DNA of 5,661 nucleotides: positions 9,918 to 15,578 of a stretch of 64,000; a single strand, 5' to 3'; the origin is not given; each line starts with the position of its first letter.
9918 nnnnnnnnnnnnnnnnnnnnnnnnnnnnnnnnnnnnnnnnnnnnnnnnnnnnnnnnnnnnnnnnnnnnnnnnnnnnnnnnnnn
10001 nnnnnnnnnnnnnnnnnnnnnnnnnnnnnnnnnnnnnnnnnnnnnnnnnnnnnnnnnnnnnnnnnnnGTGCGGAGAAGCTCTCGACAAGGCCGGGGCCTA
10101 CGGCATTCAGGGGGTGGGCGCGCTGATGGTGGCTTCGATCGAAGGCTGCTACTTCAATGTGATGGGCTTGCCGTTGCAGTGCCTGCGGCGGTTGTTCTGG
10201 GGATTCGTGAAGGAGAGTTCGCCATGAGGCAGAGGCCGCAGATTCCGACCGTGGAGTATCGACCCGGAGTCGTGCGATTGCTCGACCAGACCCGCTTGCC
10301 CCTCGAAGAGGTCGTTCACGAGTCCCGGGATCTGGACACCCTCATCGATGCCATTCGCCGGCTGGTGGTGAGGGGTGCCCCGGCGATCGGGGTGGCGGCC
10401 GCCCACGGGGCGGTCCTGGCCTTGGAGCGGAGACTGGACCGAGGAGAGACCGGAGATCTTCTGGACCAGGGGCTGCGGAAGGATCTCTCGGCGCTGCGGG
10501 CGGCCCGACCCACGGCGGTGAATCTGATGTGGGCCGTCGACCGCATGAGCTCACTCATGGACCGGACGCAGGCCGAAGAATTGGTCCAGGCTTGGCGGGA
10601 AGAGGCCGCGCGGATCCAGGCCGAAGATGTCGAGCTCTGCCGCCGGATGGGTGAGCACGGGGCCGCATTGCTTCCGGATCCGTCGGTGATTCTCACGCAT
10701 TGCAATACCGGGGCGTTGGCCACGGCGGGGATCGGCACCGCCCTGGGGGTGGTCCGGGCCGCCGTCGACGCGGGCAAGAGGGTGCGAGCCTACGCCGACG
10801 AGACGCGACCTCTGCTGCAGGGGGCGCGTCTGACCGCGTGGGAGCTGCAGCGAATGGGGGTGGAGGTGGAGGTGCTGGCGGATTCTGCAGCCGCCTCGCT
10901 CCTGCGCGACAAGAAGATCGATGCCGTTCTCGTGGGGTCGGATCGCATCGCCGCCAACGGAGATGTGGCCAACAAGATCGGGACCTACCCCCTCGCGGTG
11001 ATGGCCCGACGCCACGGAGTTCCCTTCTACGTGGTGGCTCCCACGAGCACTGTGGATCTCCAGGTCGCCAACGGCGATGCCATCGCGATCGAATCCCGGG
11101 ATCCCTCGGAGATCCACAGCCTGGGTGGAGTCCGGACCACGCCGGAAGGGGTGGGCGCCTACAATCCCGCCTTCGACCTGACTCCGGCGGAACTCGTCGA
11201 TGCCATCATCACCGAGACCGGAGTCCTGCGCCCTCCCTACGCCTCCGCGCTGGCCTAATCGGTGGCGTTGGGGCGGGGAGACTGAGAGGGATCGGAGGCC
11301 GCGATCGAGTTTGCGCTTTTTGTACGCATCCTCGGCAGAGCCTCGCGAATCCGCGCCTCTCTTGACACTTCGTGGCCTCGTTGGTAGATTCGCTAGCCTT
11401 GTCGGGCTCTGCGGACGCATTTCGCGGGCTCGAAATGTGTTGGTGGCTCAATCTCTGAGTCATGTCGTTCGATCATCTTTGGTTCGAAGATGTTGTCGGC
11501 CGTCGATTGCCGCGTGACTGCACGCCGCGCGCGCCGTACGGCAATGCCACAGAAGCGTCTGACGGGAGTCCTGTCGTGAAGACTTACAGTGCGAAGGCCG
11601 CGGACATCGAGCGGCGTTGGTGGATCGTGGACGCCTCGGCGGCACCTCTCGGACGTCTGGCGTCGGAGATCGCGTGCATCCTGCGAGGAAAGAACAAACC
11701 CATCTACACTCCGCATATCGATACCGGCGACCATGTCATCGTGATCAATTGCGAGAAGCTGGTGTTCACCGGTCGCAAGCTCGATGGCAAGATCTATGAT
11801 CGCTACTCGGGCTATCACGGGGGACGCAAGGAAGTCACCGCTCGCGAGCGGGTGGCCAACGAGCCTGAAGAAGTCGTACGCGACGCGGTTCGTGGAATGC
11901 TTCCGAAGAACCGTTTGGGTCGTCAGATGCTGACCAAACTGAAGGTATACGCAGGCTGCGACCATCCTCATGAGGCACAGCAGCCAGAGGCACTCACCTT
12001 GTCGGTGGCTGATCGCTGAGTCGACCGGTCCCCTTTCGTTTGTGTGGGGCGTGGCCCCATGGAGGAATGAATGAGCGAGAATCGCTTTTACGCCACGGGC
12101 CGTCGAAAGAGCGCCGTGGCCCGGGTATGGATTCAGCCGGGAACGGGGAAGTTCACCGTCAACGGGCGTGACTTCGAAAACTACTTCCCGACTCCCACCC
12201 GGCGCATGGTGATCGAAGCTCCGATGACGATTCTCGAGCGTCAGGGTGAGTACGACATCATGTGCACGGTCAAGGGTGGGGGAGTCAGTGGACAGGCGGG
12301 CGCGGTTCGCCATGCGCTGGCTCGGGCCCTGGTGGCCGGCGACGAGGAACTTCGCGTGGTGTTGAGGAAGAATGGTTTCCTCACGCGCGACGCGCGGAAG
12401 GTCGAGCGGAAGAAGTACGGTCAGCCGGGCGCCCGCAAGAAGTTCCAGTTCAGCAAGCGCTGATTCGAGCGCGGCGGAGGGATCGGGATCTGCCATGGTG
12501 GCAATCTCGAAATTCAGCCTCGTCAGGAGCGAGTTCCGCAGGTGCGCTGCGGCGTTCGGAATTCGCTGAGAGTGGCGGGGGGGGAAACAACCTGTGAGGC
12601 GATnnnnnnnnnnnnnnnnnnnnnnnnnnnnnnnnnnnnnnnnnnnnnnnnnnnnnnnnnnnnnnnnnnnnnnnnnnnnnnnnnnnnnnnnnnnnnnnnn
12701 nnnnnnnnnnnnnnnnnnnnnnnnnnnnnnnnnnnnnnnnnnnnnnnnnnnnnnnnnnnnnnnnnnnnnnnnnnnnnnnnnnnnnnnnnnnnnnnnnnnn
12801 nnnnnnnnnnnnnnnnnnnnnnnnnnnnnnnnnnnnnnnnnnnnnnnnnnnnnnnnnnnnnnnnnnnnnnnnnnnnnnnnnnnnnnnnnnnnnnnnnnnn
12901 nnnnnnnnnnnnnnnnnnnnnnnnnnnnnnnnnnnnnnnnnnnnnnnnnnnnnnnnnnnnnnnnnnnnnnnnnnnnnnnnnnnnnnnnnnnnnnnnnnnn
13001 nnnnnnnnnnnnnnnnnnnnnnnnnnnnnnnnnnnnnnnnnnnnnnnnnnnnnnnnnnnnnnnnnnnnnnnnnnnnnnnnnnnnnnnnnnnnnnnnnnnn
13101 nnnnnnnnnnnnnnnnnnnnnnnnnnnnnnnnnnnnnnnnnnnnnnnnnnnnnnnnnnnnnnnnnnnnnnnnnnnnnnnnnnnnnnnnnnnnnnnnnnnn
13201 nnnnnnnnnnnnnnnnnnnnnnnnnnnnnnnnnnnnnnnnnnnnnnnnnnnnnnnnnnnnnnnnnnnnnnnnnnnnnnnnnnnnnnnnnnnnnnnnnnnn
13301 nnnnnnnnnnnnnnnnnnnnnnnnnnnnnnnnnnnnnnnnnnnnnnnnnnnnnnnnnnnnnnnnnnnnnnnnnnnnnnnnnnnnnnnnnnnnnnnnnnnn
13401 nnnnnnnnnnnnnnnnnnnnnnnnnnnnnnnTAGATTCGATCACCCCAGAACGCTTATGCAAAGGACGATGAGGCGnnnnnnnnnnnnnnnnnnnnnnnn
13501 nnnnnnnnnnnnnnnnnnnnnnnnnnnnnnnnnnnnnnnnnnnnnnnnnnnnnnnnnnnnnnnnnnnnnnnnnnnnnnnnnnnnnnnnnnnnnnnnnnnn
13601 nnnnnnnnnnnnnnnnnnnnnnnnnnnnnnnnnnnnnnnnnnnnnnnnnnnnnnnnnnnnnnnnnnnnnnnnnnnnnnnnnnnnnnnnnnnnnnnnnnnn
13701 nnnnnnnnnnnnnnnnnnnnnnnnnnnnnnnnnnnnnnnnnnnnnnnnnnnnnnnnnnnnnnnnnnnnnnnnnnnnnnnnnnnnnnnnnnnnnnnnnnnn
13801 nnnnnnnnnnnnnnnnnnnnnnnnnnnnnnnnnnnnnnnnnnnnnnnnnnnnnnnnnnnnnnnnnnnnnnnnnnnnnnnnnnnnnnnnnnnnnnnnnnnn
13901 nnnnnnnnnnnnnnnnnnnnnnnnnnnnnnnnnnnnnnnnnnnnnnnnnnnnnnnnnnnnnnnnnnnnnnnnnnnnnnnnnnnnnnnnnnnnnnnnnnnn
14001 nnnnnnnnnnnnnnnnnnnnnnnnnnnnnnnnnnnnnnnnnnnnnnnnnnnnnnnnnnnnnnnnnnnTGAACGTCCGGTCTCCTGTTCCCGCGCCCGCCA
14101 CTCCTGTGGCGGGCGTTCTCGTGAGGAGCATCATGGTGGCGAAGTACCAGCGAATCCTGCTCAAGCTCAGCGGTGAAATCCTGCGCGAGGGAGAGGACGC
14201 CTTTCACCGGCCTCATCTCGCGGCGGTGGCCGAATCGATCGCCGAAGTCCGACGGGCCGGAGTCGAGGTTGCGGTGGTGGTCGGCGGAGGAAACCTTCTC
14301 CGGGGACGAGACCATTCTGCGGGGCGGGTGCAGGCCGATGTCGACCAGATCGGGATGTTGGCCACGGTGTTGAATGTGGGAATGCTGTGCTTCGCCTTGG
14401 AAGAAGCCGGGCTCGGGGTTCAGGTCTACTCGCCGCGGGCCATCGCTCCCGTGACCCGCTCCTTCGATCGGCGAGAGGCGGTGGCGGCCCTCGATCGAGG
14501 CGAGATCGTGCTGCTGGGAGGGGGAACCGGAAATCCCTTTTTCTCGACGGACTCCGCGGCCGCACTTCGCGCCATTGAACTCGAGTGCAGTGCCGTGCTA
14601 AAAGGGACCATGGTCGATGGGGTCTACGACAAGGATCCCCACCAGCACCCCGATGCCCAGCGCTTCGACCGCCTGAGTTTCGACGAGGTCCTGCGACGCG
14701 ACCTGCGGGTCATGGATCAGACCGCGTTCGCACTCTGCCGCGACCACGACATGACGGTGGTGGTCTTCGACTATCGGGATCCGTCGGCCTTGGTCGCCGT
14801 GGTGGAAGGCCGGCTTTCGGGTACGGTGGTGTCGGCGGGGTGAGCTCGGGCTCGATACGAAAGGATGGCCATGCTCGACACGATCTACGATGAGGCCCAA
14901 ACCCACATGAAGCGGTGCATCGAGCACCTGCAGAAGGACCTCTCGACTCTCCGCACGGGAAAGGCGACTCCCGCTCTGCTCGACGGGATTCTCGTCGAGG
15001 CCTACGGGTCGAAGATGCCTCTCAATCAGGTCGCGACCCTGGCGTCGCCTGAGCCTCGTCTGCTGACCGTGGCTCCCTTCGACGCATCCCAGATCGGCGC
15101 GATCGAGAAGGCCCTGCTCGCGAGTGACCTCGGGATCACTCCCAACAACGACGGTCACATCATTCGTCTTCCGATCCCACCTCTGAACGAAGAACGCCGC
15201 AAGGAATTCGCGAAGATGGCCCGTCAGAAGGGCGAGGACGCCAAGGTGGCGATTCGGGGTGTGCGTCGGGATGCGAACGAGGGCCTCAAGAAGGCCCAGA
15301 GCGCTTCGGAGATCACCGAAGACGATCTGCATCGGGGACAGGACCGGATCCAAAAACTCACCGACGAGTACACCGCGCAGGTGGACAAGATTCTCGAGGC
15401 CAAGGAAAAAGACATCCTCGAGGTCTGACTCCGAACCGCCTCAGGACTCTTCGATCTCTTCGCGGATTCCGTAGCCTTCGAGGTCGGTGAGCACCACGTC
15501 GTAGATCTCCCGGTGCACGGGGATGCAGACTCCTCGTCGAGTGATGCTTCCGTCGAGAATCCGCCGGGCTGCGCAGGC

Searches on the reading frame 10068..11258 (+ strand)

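Call 53: search_protein_families(library=pfam, proteins=[window:10068-11258:+], max_evalue=0.00001)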
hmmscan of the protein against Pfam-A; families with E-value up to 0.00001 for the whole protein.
window:10068-11258:+ (396 aa): 1 family
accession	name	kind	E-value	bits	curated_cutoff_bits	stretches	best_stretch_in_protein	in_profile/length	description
PF01008.23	IF-2B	-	3.5e-83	279.5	22.4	1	101-389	2-280/280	Initiation factor 2 subunit family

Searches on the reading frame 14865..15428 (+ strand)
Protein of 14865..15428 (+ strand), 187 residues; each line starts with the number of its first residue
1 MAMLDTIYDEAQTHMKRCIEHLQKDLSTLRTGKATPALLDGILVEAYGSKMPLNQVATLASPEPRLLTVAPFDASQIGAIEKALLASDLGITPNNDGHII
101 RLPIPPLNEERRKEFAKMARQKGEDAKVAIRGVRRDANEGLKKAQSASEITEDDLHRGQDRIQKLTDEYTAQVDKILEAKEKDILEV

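Call 37: find_homologous_proteins(query=window:14865-15428:+, max_evalue=1e-20)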
Query window:14865-15428:+ (187 aa): 7805 proteins with E <= 1e-20 among 8000 candidates; the best 120 are listed.
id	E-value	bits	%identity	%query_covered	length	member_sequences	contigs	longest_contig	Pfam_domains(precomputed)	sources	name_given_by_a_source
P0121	1.9e-113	394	100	99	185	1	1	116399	PF01765.25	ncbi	-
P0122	1.3e-102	359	89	100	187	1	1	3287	PF01765.25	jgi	jgi:ribosome recycling factor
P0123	1.8e-99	348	88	99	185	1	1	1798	PF01765.25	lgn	-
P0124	1.4e-96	339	86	99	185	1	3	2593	PF01765.25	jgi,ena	jgi:ribosome recycling factor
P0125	2.0e-91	322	77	99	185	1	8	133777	PF01765.25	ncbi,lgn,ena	-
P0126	4.0e-86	305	77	99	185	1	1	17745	PF01765.25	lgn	-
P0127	4.2e-86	305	75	99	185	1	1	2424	PF01765.25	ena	-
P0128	1.3e-85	303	73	100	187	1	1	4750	PF01765.25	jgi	jgi:ribosome recycling factor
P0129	3.8e-85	302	73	99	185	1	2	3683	PF01765.25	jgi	jgi:ribosome recycling factor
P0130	1.8e-84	300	74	99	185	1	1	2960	PF01765.25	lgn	-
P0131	3.3e-84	299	74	99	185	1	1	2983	PF01765.25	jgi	jgi:ribosome recycling factor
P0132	4.8e-84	298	73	99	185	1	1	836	PF01765.25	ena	-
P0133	1.9e-83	296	74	99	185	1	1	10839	PF01765.25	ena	-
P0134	2.0e-83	296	71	99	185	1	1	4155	PF01765.25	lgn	-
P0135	2.5e-83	296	74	99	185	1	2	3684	PF01765.25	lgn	-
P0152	2.0e-79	283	70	99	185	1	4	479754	PF01765.25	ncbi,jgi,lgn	-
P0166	4.1e-77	276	68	99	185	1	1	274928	PF01765.25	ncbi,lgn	-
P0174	7.7e-75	268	66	99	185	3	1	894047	PF01765.25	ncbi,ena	-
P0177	2.3e-74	267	68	99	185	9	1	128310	PF01765.25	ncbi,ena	-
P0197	3.5e-61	224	56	99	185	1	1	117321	PF01765.25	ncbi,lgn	-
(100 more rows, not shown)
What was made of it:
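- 14865..15428 (+): frr (flank; last gene of the rpsB-tsf-pyrH-frr block). The exact protein is in the database with Pfam RRF (call 37).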

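Call 38: find_encoding_contigs(protein=P0122, flank=5000, max_places=1)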
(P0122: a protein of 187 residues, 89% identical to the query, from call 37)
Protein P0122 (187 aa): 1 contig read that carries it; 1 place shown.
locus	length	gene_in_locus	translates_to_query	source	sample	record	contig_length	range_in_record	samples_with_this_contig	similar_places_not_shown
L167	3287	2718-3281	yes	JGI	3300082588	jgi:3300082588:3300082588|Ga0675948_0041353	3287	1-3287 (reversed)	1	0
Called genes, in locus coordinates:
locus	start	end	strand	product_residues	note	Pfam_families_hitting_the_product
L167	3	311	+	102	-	?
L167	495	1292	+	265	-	PF00318:Ribosomal_S2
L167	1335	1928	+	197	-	PF00889:EF_TS, PF25025:EF-Ts_N (weak)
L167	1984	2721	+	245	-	PF00696:AA_kinase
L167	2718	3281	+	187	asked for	PF01765:RRF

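Call 39: find_encoding_contigs(protein=P0125, flank=7000, max_places=1)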
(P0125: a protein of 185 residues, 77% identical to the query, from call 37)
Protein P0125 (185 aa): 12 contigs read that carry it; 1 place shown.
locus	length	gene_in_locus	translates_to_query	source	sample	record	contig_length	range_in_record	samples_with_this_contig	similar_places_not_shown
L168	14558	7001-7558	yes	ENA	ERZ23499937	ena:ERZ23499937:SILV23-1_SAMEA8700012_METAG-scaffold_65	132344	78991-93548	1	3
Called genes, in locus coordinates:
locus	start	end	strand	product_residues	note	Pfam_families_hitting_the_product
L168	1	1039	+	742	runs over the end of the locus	PF13328:HD_4, PF01966:HD, PF04607:RelA_SpoT, PF02824:TGS, PF19296:RelA_AH, PF28438:RelA_RIS, PF13291:ACT_4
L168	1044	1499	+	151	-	PF02580:Tyr_Deacylase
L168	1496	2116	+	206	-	PF02545:Maf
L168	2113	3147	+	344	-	PF01008:IF-2B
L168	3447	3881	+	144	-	PF00572:Ribosomal_L13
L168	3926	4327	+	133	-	PF00380:Ribosomal_S9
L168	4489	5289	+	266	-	PF00318:Ribosomal_S2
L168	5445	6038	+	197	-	PF00889:EF_TS, PF25025:EF-Ts_N (weak)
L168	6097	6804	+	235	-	PF00696:AA_kinase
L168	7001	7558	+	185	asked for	PF01765:RRF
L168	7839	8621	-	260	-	PF02517:Rce1-like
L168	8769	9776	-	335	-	PF04087:DUF389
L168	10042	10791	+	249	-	PF01255:Prenyltransf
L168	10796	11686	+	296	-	PF01148:CTP_transf_1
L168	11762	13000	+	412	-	PF02670:DXP_reductoisom, PF08436:DXP_redisom_C, PF13288:DXPR_C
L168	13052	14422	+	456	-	PF02163:Peptidase_M50, PF00595:PDZ (weak), PF14685:PDZ_Tricorn (faint), PF13180:PDZ_2, PF17820:PDZ_6, PF21558:Pept_S41_N_bact (faint), PF13180:PDZ_2, PF17820:PDZ_6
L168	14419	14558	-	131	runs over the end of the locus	-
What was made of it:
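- On Recently acquired genomic island: It is replaced by Rce1-like plus DUF389 genes in L168 (call 39).
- One relative with the same frr...uppS frame (L168) has different genes in the slot (call 39).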

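Call 40: find_encoding_contigs(protein=P0126, flank=7000, max_places=1)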
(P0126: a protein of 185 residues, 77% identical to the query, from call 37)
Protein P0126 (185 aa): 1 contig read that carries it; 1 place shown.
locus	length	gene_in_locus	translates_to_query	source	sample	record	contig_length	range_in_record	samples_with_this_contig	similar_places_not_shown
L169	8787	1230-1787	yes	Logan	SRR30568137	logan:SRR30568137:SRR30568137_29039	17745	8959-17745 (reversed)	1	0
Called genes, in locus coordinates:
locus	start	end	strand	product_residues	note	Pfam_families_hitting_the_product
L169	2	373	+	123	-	?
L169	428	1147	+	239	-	PF00696:AA_kinase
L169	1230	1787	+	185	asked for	PF01765:RRF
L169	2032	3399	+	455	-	PF13860:FlgD_ig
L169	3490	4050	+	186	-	-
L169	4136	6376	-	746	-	PF13360:PQQ_2, PF13570:Beta-prop_ACSF4 (weak), PF13360:PQQ_2, PF18962:Por_Secre_tail (weak)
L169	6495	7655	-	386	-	PF01546:Peptidase_M20, PF07687:M20_dimer (faint)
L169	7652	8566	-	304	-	PF03372:Exo_endo_phos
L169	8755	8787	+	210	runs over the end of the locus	-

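Call 41: find_encoding_contigs(protein=P0133, flank=7000, max_places=1)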
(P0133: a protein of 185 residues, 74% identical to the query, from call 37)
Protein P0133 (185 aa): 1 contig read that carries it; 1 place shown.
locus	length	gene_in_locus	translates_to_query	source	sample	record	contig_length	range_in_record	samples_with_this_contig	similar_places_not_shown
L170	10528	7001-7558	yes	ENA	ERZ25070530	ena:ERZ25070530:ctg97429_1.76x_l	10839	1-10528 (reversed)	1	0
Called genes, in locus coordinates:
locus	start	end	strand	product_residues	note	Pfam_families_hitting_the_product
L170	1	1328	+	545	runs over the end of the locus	?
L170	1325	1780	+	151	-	PF02580:Tyr_Deacylase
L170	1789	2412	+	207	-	PF02545:Maf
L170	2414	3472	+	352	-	PF01008:IF-2B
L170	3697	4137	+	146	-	PF00572:Ribosomal_L13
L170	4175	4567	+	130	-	PF00380:Ribosomal_S9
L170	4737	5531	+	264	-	PF00318:Ribosomal_S2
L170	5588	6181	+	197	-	PF00889:EF_TS, PF25025:EF-Ts_N (weak)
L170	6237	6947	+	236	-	PF00696:AA_kinase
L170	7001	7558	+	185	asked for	PF01765:RRF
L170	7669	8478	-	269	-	PF13860:FlgD_ig (weak)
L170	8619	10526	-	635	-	?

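Call 42: find_encoding_contigs(protein=P0152, flank=7000, max_places=1)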
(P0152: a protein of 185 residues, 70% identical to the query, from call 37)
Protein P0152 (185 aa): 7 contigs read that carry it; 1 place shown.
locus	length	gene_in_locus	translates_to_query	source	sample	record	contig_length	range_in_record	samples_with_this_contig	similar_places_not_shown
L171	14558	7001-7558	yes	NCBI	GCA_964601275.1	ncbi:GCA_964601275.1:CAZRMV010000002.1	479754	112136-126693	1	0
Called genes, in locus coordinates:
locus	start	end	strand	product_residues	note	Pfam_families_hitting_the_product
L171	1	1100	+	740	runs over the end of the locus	PF13328:HD_4, PF01966:HD, PF04607:RelA_SpoT, PF02824:TGS, PF19296:RelA_AH, PF28438:RelA_RIS, PF13291:ACT_4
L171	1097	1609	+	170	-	PF02580:Tyr_Deacylase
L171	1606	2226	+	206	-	PF02545:Maf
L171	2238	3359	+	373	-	PF01008:IF-2B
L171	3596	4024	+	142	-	PF00572:Ribosomal_L13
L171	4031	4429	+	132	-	PF00380:Ribosomal_S9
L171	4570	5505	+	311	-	PF00318:Ribosomal_S2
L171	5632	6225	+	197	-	PF00889:EF_TS, PF25025:EF-Ts_N (weak)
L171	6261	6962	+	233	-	PF00696:AA_kinase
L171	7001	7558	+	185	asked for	PF01765:RRF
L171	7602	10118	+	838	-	PF00069:Pkinase, PF07714:PK_Tyr_Ser-Thr, PF03109:ABC1 (weak), PF07719:TPR_2 (faint), PF13176:TPR_7 (faint), PF13424:TPR_12, PF13374:TPR_10 (weak), PF13424:TPR_12, +2 more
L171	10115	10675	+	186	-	PF07638:Sigma70_ECF, PF08281:Sigma70_r4_2 (faint)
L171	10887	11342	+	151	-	-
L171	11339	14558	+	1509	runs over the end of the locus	PF07705:CARDB (weak), PF13860:FlgD_ig (weak)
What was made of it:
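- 14865..15428 (+): The upstream block is conserved in relatives L168, L170 and L171 (calls 39, 41, 42).
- On Recently acquired genomic island: Three other frr relatives have no uppS after frr: none within about 7 kb in L169 and L171, and the L170 contig ends about 3 kb after frr (calls 40-42).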

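Call 68: list_cluster_members(proteins=[P0125, P0152, P0166, P0174, P0177, P0197, P0007, P0042, P0041])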
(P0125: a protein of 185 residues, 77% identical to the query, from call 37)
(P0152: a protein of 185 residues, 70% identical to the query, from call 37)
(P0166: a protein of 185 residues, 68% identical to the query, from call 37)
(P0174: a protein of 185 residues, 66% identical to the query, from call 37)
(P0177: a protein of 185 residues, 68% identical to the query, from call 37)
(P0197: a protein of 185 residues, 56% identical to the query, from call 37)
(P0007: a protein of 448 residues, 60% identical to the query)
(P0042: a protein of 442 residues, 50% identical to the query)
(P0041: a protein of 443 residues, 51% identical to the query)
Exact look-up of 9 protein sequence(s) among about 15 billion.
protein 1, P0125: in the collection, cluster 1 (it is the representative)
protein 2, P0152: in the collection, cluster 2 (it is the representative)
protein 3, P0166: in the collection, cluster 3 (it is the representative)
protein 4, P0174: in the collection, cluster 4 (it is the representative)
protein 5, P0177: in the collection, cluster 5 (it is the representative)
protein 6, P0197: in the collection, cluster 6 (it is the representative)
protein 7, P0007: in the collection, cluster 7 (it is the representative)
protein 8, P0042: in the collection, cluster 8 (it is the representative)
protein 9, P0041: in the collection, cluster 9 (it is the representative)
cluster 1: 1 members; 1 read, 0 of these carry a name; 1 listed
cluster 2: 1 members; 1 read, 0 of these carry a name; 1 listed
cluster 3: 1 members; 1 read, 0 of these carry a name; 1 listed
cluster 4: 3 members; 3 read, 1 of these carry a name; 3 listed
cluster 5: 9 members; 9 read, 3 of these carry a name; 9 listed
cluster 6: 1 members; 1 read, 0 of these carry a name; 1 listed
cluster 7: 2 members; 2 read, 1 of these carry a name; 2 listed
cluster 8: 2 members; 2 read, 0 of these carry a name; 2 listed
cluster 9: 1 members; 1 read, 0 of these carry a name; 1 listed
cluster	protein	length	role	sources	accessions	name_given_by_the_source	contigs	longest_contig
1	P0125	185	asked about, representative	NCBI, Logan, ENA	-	-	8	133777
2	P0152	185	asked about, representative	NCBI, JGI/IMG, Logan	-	-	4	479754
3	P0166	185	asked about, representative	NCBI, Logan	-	-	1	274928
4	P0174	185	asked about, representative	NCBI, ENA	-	-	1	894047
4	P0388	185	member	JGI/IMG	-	ribosome recycling factor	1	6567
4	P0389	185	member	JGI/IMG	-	-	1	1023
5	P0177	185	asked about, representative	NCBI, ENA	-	-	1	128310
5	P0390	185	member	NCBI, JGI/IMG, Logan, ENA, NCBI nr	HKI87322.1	MAG TPA: ribosome recycling factor [Thermoanaerobaculia bacterium] | ribosome recycling factor [Thermoanaerobaculia bacterium]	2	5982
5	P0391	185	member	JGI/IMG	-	ribosome recycling factor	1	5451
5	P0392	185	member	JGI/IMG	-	ribosome recycling factor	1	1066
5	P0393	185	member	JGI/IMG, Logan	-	-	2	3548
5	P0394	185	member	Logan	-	-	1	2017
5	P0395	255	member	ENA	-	-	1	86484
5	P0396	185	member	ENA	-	-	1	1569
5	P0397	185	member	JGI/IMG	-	-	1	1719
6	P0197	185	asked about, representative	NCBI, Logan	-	-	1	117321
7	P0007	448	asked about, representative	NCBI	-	-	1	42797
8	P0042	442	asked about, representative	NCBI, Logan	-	-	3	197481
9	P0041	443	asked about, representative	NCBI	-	-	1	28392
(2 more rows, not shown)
